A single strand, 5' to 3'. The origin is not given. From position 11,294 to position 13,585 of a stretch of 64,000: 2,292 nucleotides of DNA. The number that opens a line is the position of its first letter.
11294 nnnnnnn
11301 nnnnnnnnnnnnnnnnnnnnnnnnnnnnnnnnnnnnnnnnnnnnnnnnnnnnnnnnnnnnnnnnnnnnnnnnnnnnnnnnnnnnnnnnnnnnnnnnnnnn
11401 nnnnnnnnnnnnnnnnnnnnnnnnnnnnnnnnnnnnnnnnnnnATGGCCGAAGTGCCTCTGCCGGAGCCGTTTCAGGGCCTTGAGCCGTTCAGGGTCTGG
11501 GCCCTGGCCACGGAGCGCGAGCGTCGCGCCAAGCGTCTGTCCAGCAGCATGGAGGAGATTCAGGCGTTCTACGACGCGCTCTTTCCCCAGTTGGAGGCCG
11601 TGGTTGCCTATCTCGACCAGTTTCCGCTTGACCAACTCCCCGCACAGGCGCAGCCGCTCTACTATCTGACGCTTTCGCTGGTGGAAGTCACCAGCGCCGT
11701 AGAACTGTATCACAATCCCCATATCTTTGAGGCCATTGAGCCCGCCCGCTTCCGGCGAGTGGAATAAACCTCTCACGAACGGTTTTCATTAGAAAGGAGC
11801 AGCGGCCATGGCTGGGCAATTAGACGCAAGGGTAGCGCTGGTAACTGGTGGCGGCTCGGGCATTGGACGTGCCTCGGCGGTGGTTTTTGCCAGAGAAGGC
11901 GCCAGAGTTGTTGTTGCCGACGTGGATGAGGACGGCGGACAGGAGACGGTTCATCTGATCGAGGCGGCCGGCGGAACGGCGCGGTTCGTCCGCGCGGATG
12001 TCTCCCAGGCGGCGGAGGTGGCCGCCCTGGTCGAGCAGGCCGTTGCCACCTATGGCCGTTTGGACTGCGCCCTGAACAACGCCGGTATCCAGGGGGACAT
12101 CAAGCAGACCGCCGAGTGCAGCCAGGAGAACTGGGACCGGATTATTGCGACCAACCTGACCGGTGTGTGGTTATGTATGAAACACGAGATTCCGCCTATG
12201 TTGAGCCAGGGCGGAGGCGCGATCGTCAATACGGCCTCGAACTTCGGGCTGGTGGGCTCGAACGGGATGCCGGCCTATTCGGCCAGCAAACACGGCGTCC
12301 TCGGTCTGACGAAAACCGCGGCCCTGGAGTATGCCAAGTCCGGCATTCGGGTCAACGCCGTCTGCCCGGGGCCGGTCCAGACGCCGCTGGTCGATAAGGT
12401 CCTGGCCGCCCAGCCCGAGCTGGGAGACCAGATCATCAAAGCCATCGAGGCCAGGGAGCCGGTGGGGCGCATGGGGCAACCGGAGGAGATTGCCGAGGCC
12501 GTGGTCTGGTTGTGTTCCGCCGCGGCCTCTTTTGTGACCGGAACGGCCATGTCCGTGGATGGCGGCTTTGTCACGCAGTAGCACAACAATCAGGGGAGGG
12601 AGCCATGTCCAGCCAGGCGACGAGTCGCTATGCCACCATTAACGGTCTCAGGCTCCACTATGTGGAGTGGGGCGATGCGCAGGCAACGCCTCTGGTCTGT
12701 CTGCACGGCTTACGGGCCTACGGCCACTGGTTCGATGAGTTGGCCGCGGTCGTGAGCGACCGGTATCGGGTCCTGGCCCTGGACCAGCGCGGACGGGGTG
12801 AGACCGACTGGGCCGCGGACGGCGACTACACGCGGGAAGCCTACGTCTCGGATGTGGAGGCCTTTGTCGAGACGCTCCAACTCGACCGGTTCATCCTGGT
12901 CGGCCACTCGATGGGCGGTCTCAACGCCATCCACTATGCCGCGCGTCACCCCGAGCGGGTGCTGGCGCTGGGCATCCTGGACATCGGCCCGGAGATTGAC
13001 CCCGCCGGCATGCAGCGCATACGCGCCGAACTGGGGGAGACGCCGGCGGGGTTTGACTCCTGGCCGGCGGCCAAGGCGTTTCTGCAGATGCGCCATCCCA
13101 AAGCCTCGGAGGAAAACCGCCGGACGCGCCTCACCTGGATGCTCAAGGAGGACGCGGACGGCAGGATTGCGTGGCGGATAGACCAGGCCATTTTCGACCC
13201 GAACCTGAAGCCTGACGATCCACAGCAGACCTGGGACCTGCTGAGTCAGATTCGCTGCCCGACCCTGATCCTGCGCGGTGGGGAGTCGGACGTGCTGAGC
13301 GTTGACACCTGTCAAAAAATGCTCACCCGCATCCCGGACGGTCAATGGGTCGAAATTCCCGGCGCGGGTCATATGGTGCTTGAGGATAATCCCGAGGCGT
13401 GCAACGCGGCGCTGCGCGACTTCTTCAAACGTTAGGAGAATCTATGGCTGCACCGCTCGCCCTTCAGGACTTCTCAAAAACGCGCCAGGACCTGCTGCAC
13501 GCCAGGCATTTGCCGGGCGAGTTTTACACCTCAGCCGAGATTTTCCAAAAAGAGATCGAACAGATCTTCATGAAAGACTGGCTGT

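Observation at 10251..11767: Recurrent two-gene module: Rieske oxygenase alpha subunit plus a coupled ~110-aa unknown protein, present three times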

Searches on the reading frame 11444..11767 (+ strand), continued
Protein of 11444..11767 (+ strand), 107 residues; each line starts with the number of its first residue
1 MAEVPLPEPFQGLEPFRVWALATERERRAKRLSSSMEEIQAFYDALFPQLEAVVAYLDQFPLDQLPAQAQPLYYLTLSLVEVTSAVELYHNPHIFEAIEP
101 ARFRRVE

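Call 42: get_annotated_region(hit=H12, flank=6000)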
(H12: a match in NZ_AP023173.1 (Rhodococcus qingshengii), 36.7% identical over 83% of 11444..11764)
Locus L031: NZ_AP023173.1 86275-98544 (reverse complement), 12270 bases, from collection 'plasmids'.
description: Rhodococcus qingshengii strain CS98 plasmid RQCS_2
organism: Rhodococcus qingshengii (NCBI taxid 334542)
taxonomy: Bacteria; Actinomycetota; Actinomycetes; Mycobacteriales; Nocardiaceae; Rhodococcus; Rhodococcus qingshengii
host: -; source: -; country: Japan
typing (MOB-suite, as given by PLSDB): non-mobilizable
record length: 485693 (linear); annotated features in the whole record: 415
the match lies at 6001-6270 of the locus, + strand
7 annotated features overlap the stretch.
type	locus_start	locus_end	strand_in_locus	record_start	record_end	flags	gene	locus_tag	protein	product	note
CDS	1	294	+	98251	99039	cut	-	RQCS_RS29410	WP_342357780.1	fumarylacetoacetate hydrolase family protein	-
CDS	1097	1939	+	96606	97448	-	-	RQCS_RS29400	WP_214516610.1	SDR family oxidoreductase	-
CDS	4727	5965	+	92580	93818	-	-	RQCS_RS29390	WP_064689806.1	aromatic ring-hydroxylating dioxygenase subunit alpha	-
CDS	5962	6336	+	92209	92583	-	-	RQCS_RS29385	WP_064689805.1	hypothetical protein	-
CDS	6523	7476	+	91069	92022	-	-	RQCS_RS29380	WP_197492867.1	PDR/VanB family oxidoreductase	-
CDS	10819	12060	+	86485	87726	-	-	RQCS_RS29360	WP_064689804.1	IS110 family transposase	-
CDS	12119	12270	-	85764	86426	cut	-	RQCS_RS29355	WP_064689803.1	helix-turn-helix domain-containing protein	-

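Call 43: get_annotated_region(hit=H21, flank=6000)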
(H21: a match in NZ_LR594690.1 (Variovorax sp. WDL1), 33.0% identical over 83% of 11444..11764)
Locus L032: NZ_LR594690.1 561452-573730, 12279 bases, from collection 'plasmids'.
description: Variovorax sp. WDL1 plasmid 2
organism: Variovorax sp. WDL1 (NCBI taxid 207745)
taxonomy: Bacteria; Pseudomonadota; Betaproteobacteria; Burkholderiales; Comamonadaceae; Variovorax; Variovorax sp. WDL1
host: -; source: linuron-contaminated soil; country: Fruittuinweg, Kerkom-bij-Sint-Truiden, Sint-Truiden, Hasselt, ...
typing (MOB-suite, as given by PLSDB): non-mobilizable
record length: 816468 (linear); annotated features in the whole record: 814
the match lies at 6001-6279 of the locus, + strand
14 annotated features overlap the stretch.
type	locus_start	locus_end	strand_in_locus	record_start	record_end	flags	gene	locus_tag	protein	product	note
CDS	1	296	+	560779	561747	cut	-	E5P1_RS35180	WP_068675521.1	PDR/VanB family oxidoreductase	-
CDS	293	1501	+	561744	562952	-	-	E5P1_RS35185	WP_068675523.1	Gfo/Idh/MocA family oxidoreductase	-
CDS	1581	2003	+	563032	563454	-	-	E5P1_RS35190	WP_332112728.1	MarR family transcriptional regulator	GO:0006355 - regulation of DNA-templated transcription [Evidence IEA]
CDS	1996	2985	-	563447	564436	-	-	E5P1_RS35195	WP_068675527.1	PhnD/SsuA/transferrin family substrate-binding protein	-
CDS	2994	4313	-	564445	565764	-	-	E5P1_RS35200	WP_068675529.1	Rieske 2Fe-2S domain-containing protein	-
CDS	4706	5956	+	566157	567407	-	-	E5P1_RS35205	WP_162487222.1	SRPBCC family protein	GO:0044237 - cellular metabolic process [Evidence IEA]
CDS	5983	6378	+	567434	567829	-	-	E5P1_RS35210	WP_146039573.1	hypothetical protein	-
CDS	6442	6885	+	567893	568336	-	-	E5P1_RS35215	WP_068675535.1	ester cyclase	GO:0030638 - polyketide metabolic process [Evidence IEA]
CDS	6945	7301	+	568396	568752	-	-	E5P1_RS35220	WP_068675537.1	(2Fe-2S) ferredoxin domain-containing protein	-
CDS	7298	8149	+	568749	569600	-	-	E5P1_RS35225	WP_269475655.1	alpha/beta hydrolase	-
CDS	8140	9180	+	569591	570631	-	-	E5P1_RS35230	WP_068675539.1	2,5-dihydroxypyridine 5,6-dioxygenase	-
CDS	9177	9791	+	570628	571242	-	-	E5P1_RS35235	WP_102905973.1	isochorismatase family protein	-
CDS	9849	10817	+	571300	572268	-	-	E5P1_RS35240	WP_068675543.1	helix-turn-helix domain-containing protein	GO:0006355 - regulation of DNA-templated transcription [Evidence IEA]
CDS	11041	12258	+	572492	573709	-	-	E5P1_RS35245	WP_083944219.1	NADH-ubiquinone oxidoreductase-F iron-sulfur binding region domain-containing protein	-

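Call 44: get_annotated_region(hit=H5, flank=6000)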
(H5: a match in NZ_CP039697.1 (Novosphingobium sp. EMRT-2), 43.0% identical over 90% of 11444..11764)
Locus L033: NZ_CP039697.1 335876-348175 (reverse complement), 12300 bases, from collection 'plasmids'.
description: Novosphingobium sp. EMRT-2 plasmid pABRDHK22, complete sequence
organism: Novosphingobium sp. EMRT-2 (NCBI taxid 2571749)
taxonomy: Bacteria; Pseudomonadota; Alphaproteobacteria; Sphingomonadales; Sphingomonadaceae; Novosphingobium; Novosphingobium sp. EMRT-2
host: -; source: cell,freshwater; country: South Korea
typing (MOB-suite, as given by PLSDB): non-mobilizable
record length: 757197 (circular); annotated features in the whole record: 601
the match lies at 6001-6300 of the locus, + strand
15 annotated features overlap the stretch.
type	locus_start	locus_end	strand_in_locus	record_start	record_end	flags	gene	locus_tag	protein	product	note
CDS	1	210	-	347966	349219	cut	-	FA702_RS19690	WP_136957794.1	SRPBCC family protein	GO:0044237 - cellular metabolic process [Evidence IEA]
CDS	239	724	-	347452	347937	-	-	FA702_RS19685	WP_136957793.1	nuclear transport factor 2 family protein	-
CDS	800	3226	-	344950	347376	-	-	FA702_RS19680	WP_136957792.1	TonB-dependent receptor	-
CDS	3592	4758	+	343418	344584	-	-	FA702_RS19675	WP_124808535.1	acetamidase/formamidase family protein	-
CDS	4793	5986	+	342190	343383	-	-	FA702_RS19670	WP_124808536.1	aromatic ring-hydroxylating dioxygenase subunit alpha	-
CDS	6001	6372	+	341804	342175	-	-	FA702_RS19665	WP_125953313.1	hypothetical protein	-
CDS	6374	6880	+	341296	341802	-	-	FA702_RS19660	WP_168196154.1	nuclear transport factor 2 family protein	-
CDS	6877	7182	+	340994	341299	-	-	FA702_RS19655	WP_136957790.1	non-heme iron oxygenase ferredoxin subunit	-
CDS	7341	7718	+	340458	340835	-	-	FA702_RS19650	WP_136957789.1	antitoxin Xre/MbcA/ParS toxin-binding domain-containing protein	-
CDS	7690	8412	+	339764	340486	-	-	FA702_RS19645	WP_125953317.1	RES family NAD+ phosphorylase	-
CDS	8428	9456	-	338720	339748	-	-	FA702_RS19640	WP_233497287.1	AraC family transcriptional regulator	-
CDS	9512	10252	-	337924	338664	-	-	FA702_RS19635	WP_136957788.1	aspartate/glutamate racemase family protein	-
CDS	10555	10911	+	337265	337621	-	-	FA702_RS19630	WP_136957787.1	hypothetical protein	-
CDS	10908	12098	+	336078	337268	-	-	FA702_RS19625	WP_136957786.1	SRPBCC family protein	GO:0044237 - cellular metabolic process [Evidence IEA]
CDS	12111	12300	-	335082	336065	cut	-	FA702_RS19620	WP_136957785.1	NADPH:quinone oxidoreductase family protein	-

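Call 45: get_annotated_region(hit=H6, flank=6000)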
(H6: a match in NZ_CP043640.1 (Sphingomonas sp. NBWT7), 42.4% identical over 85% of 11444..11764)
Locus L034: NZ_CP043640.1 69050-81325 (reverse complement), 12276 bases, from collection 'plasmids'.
description: Sphingomonas sp. NBWT7 plasmid unnamed1, complete sequence
organism: Sphingomonas sp. NBWT7 (NCBI taxid 2596913)
taxonomy: Bacteria; Pseudomonadota; Alphaproteobacteria; Sphingomonadales; Sphingomonadaceae; Sphingomonas; Sphingomonas sp. NBWT7
host: -; source: pure culture,soil; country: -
typing (MOB-suite, as given by PLSDB): mobilizable; replicon rep_cluster_1170; relaxase MOBP,MOBQ,MOBQ
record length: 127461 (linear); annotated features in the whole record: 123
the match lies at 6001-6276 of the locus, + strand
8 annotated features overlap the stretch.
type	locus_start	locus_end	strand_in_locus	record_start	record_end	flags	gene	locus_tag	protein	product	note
CDS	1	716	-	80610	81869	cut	-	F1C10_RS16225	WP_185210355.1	D-amino acid dehydrogenase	GO:0055130 - D-alanine catabolic process [Evidence IEA]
CDS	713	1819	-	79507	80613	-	alr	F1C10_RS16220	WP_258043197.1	alanine racemase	GO:0009252 - peptidoglycan biosynthetic process [Evidence IEA]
CDS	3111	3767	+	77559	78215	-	-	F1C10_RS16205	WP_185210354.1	site-specific integrase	GO:0015074 - DNA integration [Evidence IEA]; GO:0006310 - DNA recombination [Evidence IEA]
CDS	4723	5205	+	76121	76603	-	-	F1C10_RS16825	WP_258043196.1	Rieske (2Fe-2S) protein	-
CDS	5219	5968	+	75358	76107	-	-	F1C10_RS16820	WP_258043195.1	RHO alpha subunit C-terminal catalytic domain-containing protein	-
CDS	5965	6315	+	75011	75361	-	-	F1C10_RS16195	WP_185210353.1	hypothetical protein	-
CDS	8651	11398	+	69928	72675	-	ppdK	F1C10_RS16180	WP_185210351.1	pyruvate, phosphate dikinase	GO:0015976 - carbon utilization [Evidence IEA]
CDS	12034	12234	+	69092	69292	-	-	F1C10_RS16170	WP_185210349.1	LysR family transcriptional regulator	-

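Call 71: find_related_loci(query=A1, collection=metagenome_contigs, flank=3000)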
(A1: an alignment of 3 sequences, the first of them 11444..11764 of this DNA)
Query A1 (107 aa) in metagenome_contigs; peptide patterns used: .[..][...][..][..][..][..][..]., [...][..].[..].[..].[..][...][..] (x = any residue, [..] = any of these).
600 stretches matched a pattern (row limit reached: there are more); 61 encode a relative of the query (tblastn E <= 1e-3); 61 distinct loci.
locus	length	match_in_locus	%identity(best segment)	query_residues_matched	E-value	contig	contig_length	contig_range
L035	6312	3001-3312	61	1-103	2e-36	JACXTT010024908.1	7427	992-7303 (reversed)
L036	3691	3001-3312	57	1-103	5e-36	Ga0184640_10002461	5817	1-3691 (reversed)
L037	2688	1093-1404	60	1-103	2e-34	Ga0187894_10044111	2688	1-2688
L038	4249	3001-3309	51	1-103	2e-33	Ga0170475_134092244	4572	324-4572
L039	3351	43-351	54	1-103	2e-31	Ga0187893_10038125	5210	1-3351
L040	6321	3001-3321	53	1-103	1e-30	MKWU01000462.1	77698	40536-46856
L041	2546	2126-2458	51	1-103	1e-30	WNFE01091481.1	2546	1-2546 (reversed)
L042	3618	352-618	55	6-94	4e-28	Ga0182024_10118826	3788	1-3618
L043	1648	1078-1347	54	6-94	9e-27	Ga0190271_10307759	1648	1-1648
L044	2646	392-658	56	6-94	3e-26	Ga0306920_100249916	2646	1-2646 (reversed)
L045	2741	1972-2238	52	6-94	5e-26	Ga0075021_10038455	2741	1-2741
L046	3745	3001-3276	51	3-94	1e-25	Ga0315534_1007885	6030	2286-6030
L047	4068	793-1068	54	1-92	1e-25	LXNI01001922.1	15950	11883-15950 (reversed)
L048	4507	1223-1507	52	1-94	3e-25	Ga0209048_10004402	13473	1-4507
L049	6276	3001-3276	54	1-92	4e-25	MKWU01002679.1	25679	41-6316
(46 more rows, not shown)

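Call 80: fold_search(model_id=the predicted structure, library=pdb)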
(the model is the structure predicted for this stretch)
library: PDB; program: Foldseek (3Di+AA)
matches with E <= 10: 58; with E <= 0.001: 0
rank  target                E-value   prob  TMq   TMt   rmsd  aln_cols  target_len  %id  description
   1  6u42_5S               3.2e+00  0.07  0.28  0.18  38.8        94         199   17  Natively decorated ciliary doublet microtubule (released 2019-11-13)
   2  6u42_5T               3.3e+00  0.06  0.27  0.17  39.1        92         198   17  Natively decorated ciliary doublet microtubule (released 2019-11-13)
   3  6n61_C                3.5e+00  0.06  0.26  0.03  19.0       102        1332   20  Escherichia coli RNA polymerase sigma70-holoenzyme bound to upstream fork promoter DNA and Capistruin (released 2019-01-09)
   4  5hew_A                4.2e+00  0.06  0.26  0.13  10.4        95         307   18  Pentameric ligand-gated ion channel ELIC mutant T28D (released 2016-03-02)
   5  7nvr_k                4.4e+00  0.09  0.28  0.24   9.0        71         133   13  Human Mediator with RNA Polymerase II Pre-initiation complex (released 2021-05-05)
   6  6n60_C                4.4e+00  0.06  0.26  0.03  18.9       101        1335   20  Escherichia coli RNA polymerase sigma70-holoenzyme bound to upstream fork promoter DNA and Microcin J25 (MccJ25) (released 2019-01-09)
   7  1wpa                  4.7e+00  0.08  0.30  0.30  16.1        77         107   14  1.5 Angstrom crystal structure of human occludin fragment 413-522 (released 2005-09-06)
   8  8rax_A                4.7e+00  0.02  0.16  0.04  19.2        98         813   17  The crystal structure of DNA-bound human MutSbeta (MSH2_G674D/MSH3) in the canonical mismatch bound conformation, nucl (released 2025-06-11)
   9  7pzy_AI               4.9e+00  0.12  0.35  0.32   6.6        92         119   18  Structure of the vacant Candida albicans 80S ribosome (released 2022-05-18)
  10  7z14_D                4.9e+00  0.08  0.26  0.12   6.7        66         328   11  Cryo-EM structure of Torpedo nicotinic acetylcholine receptor in complex with a short-chain neurotoxin. (released 2022-08-17)
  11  5uaq_C                4.9e+00  0.08  0.27  0.03  10.0        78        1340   23  Escherichia coli RNA polymerase RpoB H526Y mutant (released 2017-01-11)
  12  9gu1_L                5.2e+00  0.08  0.30  0.14   7.0        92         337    6  Human adult muscle nAChR in resting state in nanodisc with alpha-bungarotoxin (released 2025-05-14)
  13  7rps                  5.2e+00  0.07  0.31  0.24  14.4        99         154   16  B. miyamotoi FbpB complement inhibitory domain (released 2022-04-27)
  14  8bf9_h                5.5e+00  0.10  0.29  0.29   6.7        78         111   14  Molecular view of ER membrane remodeling by the Sec61/TRAP translocon. (released 2023-11-01)
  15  5x11_A                5.5e+00  0.05  0.23  0.16   8.4        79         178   16  Crystal structure of Bacillus subtilis PadR in complex with operator DNA (released 2017-11-22)
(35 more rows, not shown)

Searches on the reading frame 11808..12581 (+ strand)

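Call 18: search_protein_families(library=pfam, proteins=[window:11808-12581:+], max_evalue=0.001)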
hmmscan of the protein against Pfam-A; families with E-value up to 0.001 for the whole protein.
window:11808-12581:+ (257 aa): 5 families
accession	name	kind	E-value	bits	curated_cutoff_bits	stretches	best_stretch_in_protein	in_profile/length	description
PF13561.12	adh_short_C2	-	2.3e-70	237.3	27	1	17-254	6-235/236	Enoyl-(Acyl carrier protein) reductase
PF00106.31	adh_short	-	1.7e-60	204.3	26.6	1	8-199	1-191/195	short chain dehydrogenase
PF08659.16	KR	-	3.3e-12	47.1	22.6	1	10-160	3-152/180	KR domain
PF23441.1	SDR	-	5.2e-06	26.5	27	1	147-254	150-255/258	SDR-like rossmann domain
PF01370.27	Epimerase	-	0.00039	20.4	20.9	1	10-118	1-97/240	NAD dependent epimerase/dehydratase family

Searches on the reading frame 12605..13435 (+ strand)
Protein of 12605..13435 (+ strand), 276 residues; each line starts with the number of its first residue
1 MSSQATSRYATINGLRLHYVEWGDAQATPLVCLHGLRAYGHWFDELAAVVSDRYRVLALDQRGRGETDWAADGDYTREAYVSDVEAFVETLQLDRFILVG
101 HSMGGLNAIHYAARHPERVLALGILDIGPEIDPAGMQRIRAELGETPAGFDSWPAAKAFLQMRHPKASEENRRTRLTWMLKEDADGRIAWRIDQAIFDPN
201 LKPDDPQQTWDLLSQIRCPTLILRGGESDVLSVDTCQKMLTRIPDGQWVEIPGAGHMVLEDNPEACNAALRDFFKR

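Call 18: search_protein_families(library=pfam, proteins=[window:12605-13435:+], max_evalue=0.001)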
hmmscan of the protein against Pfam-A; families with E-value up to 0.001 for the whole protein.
window:12605-13435:+ (276 aa): 7 families
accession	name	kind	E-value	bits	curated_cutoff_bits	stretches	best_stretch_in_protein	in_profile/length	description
PF00561.26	Abhydrolase_1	-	1.2e-28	100.9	25.8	1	29-263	2-245/245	alpha/beta hydrolase fold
PF12697.13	Abhydrolase_6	-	7.6e-28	99.1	26.3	1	30-269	1-217/217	Alpha/beta hydrolase family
PF12146.15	Hydrolase_4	-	2.6e-19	69.9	27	1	30-261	7-237/239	Serine aminopeptidase, S33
PF00975.26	Thioesterase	-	4.3e-06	27.5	26.4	1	29-211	2-183/226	Thioesterase domain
PF03096.20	Ndr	-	2.5e-05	23.6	23.3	0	215-275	217-277/283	Ndr family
PF00756.26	Esterase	-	0.0002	21.7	22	1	74-120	96-141/251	Putative esterase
PF12695.13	Abhydrolase_5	-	0.00088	19.5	27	0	90-120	53-82/164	Alpha/beta hydrolase family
